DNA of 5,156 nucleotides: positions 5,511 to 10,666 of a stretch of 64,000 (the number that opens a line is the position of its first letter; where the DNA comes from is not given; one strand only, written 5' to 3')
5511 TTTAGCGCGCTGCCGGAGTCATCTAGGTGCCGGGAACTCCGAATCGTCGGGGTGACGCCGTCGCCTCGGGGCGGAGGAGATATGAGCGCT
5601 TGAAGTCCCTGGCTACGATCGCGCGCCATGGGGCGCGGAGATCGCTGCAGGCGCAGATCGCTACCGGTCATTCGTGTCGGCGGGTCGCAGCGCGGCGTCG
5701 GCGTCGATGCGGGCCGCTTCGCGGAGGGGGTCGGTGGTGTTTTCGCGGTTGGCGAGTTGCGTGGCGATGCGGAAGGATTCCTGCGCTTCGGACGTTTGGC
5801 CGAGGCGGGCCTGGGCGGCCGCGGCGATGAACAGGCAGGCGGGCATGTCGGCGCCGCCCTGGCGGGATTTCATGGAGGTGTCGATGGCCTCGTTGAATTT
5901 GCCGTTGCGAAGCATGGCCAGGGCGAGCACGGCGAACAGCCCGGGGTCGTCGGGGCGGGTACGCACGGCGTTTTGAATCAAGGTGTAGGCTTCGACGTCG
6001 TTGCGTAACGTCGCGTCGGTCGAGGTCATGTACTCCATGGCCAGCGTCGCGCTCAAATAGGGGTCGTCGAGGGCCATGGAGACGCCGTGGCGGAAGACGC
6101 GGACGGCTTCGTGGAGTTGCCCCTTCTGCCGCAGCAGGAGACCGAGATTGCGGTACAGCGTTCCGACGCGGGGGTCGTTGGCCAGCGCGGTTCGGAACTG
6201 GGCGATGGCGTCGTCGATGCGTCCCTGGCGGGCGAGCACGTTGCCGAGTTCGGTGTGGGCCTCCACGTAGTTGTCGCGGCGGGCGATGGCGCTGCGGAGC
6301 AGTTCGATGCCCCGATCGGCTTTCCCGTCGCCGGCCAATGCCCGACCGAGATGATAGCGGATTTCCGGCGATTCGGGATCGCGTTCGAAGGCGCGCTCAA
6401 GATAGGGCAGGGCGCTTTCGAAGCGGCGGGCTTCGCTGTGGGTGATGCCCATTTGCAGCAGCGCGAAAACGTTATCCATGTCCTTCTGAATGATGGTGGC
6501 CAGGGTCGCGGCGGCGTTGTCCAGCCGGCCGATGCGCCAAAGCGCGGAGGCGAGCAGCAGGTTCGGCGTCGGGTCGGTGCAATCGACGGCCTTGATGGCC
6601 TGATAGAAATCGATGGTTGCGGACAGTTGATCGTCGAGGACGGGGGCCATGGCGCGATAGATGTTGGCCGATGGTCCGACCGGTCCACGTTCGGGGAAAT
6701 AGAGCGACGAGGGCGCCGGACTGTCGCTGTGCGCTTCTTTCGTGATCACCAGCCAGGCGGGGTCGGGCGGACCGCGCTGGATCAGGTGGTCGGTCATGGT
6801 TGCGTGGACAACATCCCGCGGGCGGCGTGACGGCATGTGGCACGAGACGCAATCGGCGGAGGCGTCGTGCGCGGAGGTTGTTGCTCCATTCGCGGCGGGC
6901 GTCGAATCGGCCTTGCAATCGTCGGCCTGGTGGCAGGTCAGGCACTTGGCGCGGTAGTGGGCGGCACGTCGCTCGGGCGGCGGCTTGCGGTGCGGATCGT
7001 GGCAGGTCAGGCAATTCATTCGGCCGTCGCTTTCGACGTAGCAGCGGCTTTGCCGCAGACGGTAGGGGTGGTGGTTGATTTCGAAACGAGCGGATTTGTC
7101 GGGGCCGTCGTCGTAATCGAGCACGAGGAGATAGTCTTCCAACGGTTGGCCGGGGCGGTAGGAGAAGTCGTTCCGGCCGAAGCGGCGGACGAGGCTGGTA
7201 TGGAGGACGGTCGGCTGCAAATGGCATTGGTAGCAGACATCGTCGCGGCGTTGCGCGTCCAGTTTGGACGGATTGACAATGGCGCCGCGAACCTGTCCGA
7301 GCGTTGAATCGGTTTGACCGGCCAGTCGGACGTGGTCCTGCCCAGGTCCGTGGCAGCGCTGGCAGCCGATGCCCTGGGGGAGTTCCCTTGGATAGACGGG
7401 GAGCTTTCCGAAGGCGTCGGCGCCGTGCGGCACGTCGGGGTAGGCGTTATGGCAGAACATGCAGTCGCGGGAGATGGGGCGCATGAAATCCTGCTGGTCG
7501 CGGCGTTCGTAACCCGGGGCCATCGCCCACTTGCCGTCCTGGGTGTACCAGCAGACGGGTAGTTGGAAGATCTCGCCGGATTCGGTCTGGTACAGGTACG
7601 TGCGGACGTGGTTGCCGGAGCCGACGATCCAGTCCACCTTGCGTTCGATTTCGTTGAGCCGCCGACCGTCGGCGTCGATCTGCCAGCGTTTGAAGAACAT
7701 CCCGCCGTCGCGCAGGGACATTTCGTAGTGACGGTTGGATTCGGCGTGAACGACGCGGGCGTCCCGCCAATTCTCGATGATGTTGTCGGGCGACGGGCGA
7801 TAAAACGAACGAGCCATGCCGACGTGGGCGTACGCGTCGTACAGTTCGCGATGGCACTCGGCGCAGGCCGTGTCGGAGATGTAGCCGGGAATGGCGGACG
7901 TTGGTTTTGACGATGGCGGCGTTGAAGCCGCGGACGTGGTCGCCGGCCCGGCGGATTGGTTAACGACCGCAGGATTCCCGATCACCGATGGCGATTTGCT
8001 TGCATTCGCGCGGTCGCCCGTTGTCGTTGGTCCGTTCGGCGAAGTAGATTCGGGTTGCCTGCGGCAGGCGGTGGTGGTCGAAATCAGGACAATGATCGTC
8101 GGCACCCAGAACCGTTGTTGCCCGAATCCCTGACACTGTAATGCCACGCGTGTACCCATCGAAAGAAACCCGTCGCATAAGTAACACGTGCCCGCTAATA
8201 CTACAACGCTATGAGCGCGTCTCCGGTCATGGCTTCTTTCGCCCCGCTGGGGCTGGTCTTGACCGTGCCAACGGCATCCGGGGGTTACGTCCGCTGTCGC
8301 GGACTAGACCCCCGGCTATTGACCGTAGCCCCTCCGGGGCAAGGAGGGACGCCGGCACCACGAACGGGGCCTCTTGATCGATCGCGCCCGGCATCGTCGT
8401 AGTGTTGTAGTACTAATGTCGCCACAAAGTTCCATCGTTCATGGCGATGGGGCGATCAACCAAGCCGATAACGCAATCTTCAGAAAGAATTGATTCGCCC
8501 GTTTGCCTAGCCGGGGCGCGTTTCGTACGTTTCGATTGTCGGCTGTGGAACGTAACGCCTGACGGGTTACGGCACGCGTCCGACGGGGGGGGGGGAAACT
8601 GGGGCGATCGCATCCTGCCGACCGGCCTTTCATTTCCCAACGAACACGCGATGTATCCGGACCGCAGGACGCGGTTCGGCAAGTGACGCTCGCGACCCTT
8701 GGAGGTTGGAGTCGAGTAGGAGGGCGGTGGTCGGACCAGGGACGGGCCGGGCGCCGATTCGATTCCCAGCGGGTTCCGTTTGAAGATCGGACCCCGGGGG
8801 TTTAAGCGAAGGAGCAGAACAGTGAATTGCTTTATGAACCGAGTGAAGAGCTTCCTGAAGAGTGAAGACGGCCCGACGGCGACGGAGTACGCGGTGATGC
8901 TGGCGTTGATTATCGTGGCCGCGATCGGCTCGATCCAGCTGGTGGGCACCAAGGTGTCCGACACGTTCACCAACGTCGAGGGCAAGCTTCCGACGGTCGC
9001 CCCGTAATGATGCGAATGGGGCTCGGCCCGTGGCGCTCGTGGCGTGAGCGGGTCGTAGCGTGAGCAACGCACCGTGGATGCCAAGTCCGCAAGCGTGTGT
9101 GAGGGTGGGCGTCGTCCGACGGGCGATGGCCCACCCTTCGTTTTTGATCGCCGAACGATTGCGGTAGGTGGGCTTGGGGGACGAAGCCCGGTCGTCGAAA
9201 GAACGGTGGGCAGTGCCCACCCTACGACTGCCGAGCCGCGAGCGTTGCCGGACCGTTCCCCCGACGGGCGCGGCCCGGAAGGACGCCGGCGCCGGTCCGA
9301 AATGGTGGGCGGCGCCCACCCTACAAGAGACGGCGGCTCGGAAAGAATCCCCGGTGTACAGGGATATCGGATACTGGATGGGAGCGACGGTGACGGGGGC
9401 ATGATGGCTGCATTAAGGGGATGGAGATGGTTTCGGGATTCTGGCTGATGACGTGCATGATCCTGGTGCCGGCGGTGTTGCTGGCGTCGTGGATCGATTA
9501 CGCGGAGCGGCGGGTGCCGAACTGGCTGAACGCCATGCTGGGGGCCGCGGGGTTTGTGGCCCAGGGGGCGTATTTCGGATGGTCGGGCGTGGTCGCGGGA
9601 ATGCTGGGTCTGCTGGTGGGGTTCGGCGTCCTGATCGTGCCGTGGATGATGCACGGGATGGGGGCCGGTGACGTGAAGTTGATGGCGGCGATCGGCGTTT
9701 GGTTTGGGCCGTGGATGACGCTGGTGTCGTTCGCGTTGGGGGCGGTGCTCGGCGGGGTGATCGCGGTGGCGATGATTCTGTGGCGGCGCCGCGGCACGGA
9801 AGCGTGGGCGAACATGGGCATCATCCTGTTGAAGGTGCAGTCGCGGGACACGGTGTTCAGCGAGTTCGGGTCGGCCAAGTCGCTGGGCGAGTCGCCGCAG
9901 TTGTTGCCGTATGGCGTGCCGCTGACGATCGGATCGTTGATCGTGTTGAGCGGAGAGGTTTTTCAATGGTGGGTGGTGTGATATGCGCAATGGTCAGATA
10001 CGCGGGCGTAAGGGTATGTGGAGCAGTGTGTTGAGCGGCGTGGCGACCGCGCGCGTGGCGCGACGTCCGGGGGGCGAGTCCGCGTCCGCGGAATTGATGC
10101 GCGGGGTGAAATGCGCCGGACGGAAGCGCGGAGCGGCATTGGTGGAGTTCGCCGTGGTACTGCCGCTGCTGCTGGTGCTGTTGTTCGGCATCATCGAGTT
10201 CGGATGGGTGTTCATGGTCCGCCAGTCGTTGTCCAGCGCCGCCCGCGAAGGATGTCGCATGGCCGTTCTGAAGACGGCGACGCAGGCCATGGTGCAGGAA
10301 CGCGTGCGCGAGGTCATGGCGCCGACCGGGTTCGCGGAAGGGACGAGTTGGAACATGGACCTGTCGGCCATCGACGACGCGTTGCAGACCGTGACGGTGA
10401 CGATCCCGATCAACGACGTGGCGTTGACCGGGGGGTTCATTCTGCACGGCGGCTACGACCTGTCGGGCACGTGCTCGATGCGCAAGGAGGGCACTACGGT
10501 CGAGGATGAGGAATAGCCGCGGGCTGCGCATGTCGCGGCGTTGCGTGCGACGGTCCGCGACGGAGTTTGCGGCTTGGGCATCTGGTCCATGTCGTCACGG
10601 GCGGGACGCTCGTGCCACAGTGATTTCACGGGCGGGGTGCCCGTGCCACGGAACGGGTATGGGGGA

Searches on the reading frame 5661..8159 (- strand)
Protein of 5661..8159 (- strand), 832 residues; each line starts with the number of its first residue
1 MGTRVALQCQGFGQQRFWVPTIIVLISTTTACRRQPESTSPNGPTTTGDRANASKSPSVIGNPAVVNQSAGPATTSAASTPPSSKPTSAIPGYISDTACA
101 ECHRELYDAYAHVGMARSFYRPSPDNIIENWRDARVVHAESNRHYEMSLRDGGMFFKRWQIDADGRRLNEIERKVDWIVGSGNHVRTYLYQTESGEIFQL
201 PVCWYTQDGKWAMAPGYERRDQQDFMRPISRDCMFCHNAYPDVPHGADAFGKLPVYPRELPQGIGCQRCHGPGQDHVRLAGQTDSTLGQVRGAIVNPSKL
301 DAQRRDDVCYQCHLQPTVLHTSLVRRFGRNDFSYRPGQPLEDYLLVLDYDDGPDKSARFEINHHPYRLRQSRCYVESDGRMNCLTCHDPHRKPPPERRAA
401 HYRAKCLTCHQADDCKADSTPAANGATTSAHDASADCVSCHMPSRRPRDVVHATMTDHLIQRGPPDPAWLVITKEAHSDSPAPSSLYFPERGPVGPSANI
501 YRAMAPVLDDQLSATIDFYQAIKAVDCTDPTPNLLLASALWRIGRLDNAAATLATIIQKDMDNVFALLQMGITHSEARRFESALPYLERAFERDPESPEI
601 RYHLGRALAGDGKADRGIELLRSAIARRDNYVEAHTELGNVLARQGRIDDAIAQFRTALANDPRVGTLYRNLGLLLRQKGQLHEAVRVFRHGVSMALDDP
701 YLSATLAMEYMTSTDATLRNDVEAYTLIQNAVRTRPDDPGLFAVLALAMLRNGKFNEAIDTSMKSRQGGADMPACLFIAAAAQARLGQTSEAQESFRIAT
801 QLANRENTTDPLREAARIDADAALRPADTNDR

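Call 44: search_protein_families(library=pfam, proteins=[window:5661-8159:-], max_evalue=0.0001)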
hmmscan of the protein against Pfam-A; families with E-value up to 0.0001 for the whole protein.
window:5661-8159:- (832 aa): 19 families
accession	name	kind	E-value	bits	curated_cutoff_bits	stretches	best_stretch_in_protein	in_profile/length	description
PF13432.12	TPR_16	-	7.3e-23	81.1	32.7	2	569-629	2-62/65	Tetratricopeptide repeat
PF07719.23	TPR_2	-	7.1e-22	76.1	27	1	633-664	2-33/34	Tetratricopeptide repeat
PF14559.12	TPR_19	-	1.5e-20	73.7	25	2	576-631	3-58/68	Tetratricopeptide repeat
PF13431.12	TPR_17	-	1.2e-19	69.3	24.4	0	621-653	2-34/34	Tetratricopeptide repeat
PF13428.12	TPR_14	-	1.2e-19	69.2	23.5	1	566-606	3-43/44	Tetratricopeptide repeat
PF13181.12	TPR_8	-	1.6e-15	56.3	25.7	0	671-697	6-32/34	Tetratricopeptide repeat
PF00515.34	TPR_1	-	3e-15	55.7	27.8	0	633-663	2-32/34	Tetratricopeptide repeat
PF13414.12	TPR_11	-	4.9e-14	52.2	26.8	1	639-680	1-42/42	TPR repeat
PF12895.13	ANAPC3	-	8.4e-13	48.9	27.2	0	578-655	3-79/82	Anaphase-promoting complex, cyclosome, subunit 3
PF13424.12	TPR_12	-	8.8e-13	48.7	30.1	1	635-696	6-75/77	Tetratricopeptide repeat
PF23914.1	TPR_CcmH_CycH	-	6.6e-10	39.5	42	0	656-761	40-143/158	Cytochrome c-type biogenesis protein H TPR domain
PF13174.12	TPR_6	-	9.5e-10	38.9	26.3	0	566-597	2-33/33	Tetratricopeptide repeat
PF09699.15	Paired_CXXCH_1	-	7.9e-09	35.5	20.6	0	382-413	8-39/41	Doubled CXXCH motif (Paired_CXXCH_1)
PF14537.11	Cytochrom_c3_2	-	1.3e-08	35.6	25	0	381-442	7-65/79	Cytochrome c3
PF14561.12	TPR_20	-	2.9e-08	34.3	25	0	584-660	8-86/90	Tetratricopeptide repeat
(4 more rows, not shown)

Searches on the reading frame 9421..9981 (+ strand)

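Call 44: search_protein_families(library=pfam, proteins=[window:9421-9981:+], max_evalue=0.0001)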
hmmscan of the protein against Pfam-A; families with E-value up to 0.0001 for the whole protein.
window:9421-9981:+ (186 aa): 1 family
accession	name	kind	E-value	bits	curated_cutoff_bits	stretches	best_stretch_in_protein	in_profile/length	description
PF01478.23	Peptidase_A24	-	1.3e-18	67.8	26.5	1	14-116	2-104/104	Type IV leader peptidase family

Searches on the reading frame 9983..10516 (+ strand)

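Call 44: search_protein_families(library=pfam, proteins=[window:9983-10516:+], max_evalue=0.0001)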
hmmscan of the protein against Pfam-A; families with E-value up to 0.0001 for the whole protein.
window:9983-10516:+ (177 aa): 1 family
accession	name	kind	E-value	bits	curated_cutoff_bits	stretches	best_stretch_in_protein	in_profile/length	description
PF07811.17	TadE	-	1.1e-18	67.5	22.9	1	50-92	1-43/43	TadE-like protein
